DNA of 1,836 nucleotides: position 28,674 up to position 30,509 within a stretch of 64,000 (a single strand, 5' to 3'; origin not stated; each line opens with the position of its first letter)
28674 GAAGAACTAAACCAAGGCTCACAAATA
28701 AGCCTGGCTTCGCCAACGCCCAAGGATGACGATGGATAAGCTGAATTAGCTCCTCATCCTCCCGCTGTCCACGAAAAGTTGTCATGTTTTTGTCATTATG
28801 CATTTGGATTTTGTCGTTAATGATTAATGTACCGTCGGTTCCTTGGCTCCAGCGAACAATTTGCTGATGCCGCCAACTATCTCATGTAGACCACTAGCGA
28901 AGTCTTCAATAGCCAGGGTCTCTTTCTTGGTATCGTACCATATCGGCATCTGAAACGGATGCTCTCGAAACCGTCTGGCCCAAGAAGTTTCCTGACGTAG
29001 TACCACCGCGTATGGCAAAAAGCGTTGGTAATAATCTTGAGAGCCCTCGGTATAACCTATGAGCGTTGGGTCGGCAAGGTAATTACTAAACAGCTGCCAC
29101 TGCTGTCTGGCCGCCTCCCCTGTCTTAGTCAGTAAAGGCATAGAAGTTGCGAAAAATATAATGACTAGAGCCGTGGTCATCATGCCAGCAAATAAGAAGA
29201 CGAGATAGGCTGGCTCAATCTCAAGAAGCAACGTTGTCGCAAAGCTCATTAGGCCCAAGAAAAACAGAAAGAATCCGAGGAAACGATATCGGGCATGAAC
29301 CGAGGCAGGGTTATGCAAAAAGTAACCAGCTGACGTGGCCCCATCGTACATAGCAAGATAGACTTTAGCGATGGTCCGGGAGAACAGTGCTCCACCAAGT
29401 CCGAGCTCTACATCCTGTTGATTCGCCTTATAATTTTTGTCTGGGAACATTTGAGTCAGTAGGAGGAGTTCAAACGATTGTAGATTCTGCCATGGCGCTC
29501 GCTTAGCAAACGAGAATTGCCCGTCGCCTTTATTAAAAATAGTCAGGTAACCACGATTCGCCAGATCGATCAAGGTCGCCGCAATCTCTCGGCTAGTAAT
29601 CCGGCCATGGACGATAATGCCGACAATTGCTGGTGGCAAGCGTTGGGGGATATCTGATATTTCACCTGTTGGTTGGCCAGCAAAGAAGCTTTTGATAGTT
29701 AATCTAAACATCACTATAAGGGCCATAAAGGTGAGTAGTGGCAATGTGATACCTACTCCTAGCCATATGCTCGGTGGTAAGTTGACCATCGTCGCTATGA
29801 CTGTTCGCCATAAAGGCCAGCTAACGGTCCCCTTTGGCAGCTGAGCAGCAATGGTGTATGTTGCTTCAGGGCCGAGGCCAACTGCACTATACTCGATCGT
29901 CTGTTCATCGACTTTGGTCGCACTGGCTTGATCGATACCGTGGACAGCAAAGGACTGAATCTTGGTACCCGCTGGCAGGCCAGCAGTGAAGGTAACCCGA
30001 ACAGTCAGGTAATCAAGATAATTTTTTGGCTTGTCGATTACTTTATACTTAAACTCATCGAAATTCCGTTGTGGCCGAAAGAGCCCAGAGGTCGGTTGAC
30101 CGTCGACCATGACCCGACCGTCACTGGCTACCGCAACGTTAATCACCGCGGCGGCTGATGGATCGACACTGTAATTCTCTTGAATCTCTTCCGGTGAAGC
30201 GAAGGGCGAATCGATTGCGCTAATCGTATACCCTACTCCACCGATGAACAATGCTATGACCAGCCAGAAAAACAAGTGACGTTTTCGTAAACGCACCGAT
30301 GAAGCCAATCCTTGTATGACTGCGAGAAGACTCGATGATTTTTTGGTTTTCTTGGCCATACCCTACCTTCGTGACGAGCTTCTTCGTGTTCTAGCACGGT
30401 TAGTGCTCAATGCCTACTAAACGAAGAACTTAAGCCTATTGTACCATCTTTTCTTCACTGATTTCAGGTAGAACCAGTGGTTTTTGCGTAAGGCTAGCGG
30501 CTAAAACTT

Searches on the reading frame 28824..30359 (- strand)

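Call 10: search_protein_families(library=pfam, proteins=[window:28824-30359:-], max_evalue=0.001)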
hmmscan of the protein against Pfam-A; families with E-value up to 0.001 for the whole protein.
window:28824-30359:- (511 aa): 1 family
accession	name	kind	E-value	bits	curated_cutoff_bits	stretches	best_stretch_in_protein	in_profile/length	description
PF20990.2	DUF2207_C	-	1.7e-29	103.7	33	1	236-464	7-247/247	Predicted membrane protein (DUF2207) C-terminal domain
